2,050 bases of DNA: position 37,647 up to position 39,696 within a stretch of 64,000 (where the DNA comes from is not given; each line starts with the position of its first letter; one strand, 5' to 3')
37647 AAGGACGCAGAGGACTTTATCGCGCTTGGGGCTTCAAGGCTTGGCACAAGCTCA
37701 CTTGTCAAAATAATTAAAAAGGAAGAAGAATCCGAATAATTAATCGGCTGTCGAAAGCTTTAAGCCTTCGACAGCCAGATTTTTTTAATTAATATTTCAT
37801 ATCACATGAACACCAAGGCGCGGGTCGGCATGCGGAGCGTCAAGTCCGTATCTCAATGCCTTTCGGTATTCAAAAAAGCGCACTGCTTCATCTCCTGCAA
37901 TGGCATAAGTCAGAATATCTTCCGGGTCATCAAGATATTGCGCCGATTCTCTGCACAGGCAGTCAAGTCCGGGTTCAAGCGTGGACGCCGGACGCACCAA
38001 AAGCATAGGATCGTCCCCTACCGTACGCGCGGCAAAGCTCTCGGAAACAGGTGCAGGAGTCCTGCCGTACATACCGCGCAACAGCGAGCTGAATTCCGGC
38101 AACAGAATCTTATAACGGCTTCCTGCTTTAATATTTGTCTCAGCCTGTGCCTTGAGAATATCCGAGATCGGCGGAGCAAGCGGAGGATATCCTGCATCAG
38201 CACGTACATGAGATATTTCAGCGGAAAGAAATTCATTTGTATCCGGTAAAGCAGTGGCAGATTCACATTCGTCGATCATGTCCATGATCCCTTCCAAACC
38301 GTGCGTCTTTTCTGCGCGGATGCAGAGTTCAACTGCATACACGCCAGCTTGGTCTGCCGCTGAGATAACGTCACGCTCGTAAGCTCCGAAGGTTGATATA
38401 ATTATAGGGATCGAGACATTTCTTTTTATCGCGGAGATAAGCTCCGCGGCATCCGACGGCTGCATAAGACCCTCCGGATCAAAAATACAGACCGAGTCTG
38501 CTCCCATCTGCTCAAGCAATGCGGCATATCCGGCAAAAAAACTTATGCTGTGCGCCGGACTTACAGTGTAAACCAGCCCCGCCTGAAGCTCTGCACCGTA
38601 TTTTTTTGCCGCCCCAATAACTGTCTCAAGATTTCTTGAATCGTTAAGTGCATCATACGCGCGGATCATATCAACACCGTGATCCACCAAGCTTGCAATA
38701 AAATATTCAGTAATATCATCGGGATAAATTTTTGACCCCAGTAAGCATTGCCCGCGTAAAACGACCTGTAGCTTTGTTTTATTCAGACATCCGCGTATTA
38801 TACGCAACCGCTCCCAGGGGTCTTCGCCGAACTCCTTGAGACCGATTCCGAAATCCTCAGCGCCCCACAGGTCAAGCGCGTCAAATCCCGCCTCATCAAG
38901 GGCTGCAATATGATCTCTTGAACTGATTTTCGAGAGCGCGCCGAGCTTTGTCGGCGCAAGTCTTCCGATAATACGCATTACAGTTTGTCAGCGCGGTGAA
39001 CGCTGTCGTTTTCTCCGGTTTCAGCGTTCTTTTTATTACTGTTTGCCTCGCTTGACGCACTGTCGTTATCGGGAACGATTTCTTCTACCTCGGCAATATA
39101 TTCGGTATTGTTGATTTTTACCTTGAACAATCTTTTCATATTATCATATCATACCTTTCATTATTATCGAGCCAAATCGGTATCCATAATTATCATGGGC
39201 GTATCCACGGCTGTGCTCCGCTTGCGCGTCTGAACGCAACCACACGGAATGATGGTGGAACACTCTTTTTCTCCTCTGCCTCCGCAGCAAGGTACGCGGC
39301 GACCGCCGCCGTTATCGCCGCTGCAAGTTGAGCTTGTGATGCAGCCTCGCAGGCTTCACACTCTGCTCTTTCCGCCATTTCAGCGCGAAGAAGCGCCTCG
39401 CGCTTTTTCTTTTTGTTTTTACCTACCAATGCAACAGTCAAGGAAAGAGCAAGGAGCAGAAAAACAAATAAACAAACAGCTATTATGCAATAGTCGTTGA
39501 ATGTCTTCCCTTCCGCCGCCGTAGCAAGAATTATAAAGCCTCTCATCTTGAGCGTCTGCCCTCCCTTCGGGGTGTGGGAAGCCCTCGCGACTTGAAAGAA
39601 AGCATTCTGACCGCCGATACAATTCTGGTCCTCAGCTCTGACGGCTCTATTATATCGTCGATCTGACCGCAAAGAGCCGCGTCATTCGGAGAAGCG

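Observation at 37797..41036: Decarboxylase-like four-gene cluster lacking a biotinyl domain and a Na+-pump beta subunit, and ending in an OadA/5S-like protein with all catalytic metal ligands replaced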

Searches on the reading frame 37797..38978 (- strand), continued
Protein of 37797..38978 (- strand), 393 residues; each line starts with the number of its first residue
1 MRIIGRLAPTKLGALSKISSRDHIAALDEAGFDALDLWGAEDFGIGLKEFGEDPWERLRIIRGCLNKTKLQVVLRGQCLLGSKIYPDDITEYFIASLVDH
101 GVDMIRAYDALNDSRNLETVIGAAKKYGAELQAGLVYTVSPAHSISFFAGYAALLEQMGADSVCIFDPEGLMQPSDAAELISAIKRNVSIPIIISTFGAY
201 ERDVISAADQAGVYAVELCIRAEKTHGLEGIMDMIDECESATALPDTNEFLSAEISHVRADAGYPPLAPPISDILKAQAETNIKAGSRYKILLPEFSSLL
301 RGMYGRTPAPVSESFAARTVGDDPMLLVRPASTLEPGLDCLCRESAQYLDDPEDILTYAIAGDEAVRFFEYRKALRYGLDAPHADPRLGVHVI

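Call 67: find_encoding_contigs(protein=P0125, flank=7000, max_places=1)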
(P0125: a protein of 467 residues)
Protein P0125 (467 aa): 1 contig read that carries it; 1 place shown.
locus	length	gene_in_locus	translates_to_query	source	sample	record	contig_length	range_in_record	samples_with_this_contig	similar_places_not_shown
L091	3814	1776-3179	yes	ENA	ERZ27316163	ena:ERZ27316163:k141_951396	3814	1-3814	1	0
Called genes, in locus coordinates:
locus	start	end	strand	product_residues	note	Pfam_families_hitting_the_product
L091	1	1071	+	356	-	?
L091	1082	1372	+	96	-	-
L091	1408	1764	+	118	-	PF25919:BSH_CusB (faint), PF25917:BSH_RND (weak), PF25973:BSH_CzcB (faint), PF00364:Biotin_lipoyl, PF25984:BSH_YknX (weak)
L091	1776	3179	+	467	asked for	PF00682:HMGL-like, PF02436:PYC_OADA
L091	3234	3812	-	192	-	?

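Call 68: find_encoding_contigs(protein=P0126, flank=7000, max_places=1)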
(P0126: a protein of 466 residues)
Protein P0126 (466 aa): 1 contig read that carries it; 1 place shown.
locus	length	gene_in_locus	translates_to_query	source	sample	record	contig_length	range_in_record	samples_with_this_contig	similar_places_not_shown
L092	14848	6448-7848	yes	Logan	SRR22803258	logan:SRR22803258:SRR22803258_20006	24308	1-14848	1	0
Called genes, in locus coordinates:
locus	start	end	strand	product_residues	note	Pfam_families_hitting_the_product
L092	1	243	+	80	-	?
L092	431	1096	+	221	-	PF02163:Peptidase_M50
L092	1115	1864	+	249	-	PF02616:SMC_ScpA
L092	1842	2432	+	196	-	PF04079:SMC_ScpB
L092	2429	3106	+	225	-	PF11167:DUF2953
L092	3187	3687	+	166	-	PF09579:Spore_YtfJ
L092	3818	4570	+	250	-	PF01479:S4, PF00849:PseudoU_synth_2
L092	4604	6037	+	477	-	PF01039:Carboxyl_trans, PF03255:ACCA (faint)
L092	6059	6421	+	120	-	PF00364:Biotin_lipoyl, PF25917:BSH_RND (weak), PF25984:BSH_YknX (faint)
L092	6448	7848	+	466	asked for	PF00682:HMGL-like, PF02436:PYC_OADA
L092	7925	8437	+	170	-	PF02620:YceD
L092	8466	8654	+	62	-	PF01783:Ribosomal_L32p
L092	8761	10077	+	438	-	PF00009:GTP_EFTU, PF01926:MMR_HSR1, PF02421:FeoB_N, PF00009:GTP_EFTU, PF02421:FeoB_N, PF00071:Ras (weak), PF01926:MMR_HSR1, PF14714:KH_dom-like, +8 more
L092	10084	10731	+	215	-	PF02660:G3P_acyltransf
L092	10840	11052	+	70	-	PF08984:DUF1858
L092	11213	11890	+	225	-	PF04816:TrmK, PF12847:Methyltransf_18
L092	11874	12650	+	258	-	PF01784:DUF34_NIF3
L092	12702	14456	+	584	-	PF05833:NFACT_N, PF05670:NFACT-R_1, PF18297:NFACT-R_2 (weak)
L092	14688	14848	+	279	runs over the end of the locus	PF00456:Transketolase_N, PF13292:DXP_synthase_N, PF00676:E1_dh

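Call 71: find_encoding_contigs(protein=P0238, flank=7000, max_places=1)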
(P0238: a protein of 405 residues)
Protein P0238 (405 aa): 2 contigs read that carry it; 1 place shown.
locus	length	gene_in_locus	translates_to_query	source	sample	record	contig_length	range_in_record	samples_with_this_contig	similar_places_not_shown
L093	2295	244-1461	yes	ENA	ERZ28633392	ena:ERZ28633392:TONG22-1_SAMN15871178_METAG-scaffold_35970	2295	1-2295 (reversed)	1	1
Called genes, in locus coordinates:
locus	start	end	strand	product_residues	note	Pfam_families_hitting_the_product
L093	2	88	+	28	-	?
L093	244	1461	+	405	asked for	PF00682:HMGL-like, PF02436:PYC_OADA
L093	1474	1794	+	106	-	PF04277:OAD_gamma (weak)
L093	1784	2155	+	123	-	-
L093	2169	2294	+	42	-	?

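Call 72: find_encoding_contigs(protein=P0123, flank=7000, max_places=1)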
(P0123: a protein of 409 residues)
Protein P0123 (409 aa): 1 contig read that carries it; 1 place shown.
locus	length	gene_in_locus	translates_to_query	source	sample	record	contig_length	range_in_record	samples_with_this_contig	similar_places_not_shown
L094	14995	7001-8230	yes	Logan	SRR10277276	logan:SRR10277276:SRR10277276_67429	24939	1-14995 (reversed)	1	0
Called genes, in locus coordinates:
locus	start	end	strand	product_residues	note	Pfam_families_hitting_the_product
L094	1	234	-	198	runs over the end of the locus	-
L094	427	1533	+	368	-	PF00589:Phage_integrase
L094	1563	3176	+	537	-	PF00488:MutS_V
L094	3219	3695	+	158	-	PF01037:AsnC_trans_reg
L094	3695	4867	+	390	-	PF00155:Aminotran_1_2, PF01041:DegT_DnrJ_EryC1, PF00266:Aminotran_5 (weak), PF01053:Cys_Met_Meta_PP (weak)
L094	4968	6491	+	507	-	PF01039:Carboxyl_trans, PF03255:ACCA (weak)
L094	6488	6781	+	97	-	-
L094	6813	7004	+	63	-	-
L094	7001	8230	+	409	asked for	PF02436:PYC_OADA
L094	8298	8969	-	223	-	PF01791:DeoC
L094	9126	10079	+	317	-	PF02811:PHP (faint)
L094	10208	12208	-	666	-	PF08486:SpoIID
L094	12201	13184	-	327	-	PF10046:BLOC1_2 (faint), PF23991:DUF7310 (faint), PF04102:SlyX (faint), PF05377:FlaC_arch (faint), PF06005:ZapB (faint), PF24161:CCDC39 (faint)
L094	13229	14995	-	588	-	?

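Call 77: find_homologous_proteins(query=L091:1408-1761:+, max_evalue=0.00001)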
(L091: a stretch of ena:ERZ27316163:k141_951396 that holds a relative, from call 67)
Query L091:1408-1761:+ (118 aa): 46 proteins with E <= 0.00001 among 54 candidates.
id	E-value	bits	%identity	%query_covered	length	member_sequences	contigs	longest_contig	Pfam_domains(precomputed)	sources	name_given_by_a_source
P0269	5.5e-67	241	100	100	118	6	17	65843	PF25973.1,PF25984.1,PF00364.29,PF25919.1,PF25917.1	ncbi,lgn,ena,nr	ncbi:MAG: biotin/lipoyl-binding protein [Clostridia bacterium]|nr:biotin/lipoyl-binding protein [Clo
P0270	4.7e-63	228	95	100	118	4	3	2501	PF25973.1,PF25984.1,PF00364.29,PF25919.1,PF25917.1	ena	-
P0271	2.7e-50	187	78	100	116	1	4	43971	PF25973.1,PF25984.1,PF00364.29,PF25919.1,PF25917.1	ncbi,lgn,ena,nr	ncbi:MAG: biotin/lipoyl-binding protein [Clostridia bacterium]|nr:biotin/lipoyl-binding protein [Clo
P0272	1.3e-25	108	52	99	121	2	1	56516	PF25973.1,PF25984.1,PF00364.29,PF25919.1,PF25917.1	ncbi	-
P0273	9.1e-25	105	51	95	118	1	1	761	PF25973.1,PF25984.1,PF00364.29,PF25919.1,PF25917.1,PF25964.1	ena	-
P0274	1.8e-24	104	49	99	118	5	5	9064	PF25973.1,PF25984.1,PF00364.29,PF25919.1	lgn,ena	-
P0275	4.0e-24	103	51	99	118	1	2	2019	PF25973.1,PF25984.1,PF00364.29,PF25919.1,PF25917.1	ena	-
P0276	6.7e-24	102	51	97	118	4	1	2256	PF25984.1,PF00364.29,PF25919.1,PF25917.1,PF25964.1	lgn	-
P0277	1.6e-23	101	49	97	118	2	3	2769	PF25973.1,PF25984.1,PF00364.29,PF25919.1,PF25917.1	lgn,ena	-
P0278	2.9e-23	100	47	99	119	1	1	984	PF25973.1,PF25984.1,PF00364.29,PF25919.1,PF25917.1,PF25997.1,PF25964.1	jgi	jgi:biotin carboxyl carrier protein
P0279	5.8e-23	99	48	99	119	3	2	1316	PF25973.1,PF25984.1,PF00364.29,PF25919.1,PF25917.1,PF25964.1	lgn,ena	-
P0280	8.6e-23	99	46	97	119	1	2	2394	PF25973.1,PF25984.1,PF00364.29,PF25919.1,PF25917.1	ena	-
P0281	1.6e-22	98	47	100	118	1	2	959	PF25973.1,PF25984.1,PF00364.29,PF25919.1,PF25917.1,PF25964.1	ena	-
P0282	1.7e-22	98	48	97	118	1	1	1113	PF25984.1,PF00364.29,PF25919.1,PF25917.1,PF25964.1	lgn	-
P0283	4.4e-22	96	50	95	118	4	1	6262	PF25973.1,PF25984.1,PF00364.29,PF25919.1,PF25917.1,PF25997.1,PF25964.1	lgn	-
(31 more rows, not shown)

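Call 79: find_encoding_contigs(protein=P0269, flank=8000, max_places=2)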
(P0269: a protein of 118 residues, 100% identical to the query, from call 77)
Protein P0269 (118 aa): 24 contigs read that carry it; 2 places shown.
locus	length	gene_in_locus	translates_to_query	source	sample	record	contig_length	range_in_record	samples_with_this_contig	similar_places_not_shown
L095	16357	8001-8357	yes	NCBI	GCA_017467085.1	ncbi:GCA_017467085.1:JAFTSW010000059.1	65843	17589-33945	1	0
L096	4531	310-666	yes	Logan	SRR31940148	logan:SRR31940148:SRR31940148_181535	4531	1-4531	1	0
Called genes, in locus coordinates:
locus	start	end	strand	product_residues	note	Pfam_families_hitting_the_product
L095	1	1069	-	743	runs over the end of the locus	PF00521:DNA_topoisoIV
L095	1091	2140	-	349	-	PF01300:Sua5_yciO_yrdC, PF03481:Sua5_C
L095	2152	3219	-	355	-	PF03462:PCRF, PF00472:RF-1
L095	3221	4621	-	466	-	PF02127:Peptidase_M18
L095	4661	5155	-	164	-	PF01464:SLT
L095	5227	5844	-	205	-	PF01121:CoaE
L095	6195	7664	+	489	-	PF01039:Carboxyl_trans, PF03255:ACCA (weak)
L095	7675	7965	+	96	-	-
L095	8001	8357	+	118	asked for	PF25919:BSH_CusB (faint), PF25917:BSH_RND (weak), PF25973:BSH_CzcB (faint), PF00364:Biotin_lipoyl, PF25984:BSH_YknX (weak)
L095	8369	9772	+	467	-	PF00682:HMGL-like, PF02436:PYC_OADA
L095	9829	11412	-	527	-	PF13306:LRR_5, PF13855:LRR_8 (faint), PF13306:LRR_5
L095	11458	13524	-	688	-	PF00009:GTP_EFTU, PF03144:GTP_EFTU_D2 (weak), PF22042:EF-G_D2, PF14492:EFG_III, PF03764:EFG_IV, PF00679:EFG_C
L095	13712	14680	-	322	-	PF04055:Radical_SAM, PF16199:Radical_SAM_C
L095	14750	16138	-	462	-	PF18073:Zn_ribbon_LapB, PF03796:DnaB_C, PF06745:ATPase, PF13481:AAA_25, PF23442:DUF7125, PF13401:AAA_22 (weak), PF00004:AAA, PF13541:ChlI, +2 more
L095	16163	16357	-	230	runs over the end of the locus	PF01520:Amidase_3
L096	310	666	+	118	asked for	PF25919:BSH_CusB (faint), PF25917:BSH_RND (weak), PF25973:BSH_CzcB (faint), PF00364:Biotin_lipoyl, PF25984:BSH_YknX (weak)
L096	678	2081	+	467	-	PF00682:HMGL-like, PF02436:PYC_OADA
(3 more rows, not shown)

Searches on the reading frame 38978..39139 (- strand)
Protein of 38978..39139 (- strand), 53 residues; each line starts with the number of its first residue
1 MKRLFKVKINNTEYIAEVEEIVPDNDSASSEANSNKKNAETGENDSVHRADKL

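Call 3: search_protein_families(library=pfam, proteins=[window:38978-39139:-], max_evalue=1)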
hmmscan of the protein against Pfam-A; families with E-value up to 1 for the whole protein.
window:38978-39139:- (53 aa): 0 families

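Call 4: search_protein_families(library=ncbifam, proteins=[window:38978-39139:-], max_evalue=1)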
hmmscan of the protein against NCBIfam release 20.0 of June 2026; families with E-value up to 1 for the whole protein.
window:38978-39139:- (53 aa): 1 family
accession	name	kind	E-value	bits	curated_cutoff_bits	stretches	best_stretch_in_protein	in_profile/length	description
NF005117.0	PRK06549.1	equivalog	0.0011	19.6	159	1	1-45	1-44/130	acetyl-CoA carboxylase biotin carboxyl carrier protein subunit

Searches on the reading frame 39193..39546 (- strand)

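Call 3: search_protein_families(library=pfam, proteins=[window:39193-39546:-], max_evalue=1)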
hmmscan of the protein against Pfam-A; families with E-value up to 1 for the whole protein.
window:39193-39546:- (117 aa): 4 families
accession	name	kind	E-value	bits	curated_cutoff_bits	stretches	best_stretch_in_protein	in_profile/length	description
PF04277.18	OAD_gamma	-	8.2e-06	26.8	27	1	28-85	19-75/76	Oxaloacetate decarboxylase, gamma chain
PF20726.3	Nairovirus_Gn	-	0.11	11.9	26.5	1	20-63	180-221/322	Nairovirus, structural glycoprotein Gn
PF05984.18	Cytomega_UL20A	-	0.14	13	27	1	26-50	5-29/107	Cytomegalovirus UL20A protein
PF00746.26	Gram_pos_anchor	-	0.77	10.2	20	0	29-48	23-42/43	LPXTG cell wall anchor motif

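Call 4: search_protein_families(library=ncbifam, proteins=[window:39193-39546:-], max_evalue=1)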
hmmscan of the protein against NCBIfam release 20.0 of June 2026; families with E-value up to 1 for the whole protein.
window:39193-39546:- (117 aa): 5 families
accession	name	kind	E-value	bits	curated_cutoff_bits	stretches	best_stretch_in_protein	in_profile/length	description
TIGR01195.1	oadG_fam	subfamily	0.00062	20.3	36.05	1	25-88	20-82/84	sodium pump decarboxylases, gamma subunit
NF047902.1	MmDecMmdD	equivalog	0.016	15.4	150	1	19-99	11-96/112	methylmalonyl-CoA decarboxylase subunit delta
NF003004.0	PRK03814.1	equivalog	0.019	15.2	84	1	27-90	23-84/86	oxaloacetate decarboxylase subunit gamma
NF050032.1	Rv1733c_fam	subfamily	0.02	14.8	80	1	21-66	18-63/180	Rv1733c family protein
NF006283.1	PRK08455.1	equivalog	0.073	12.7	187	1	17-70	17-70/182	flagellar basal body-associated protein FliL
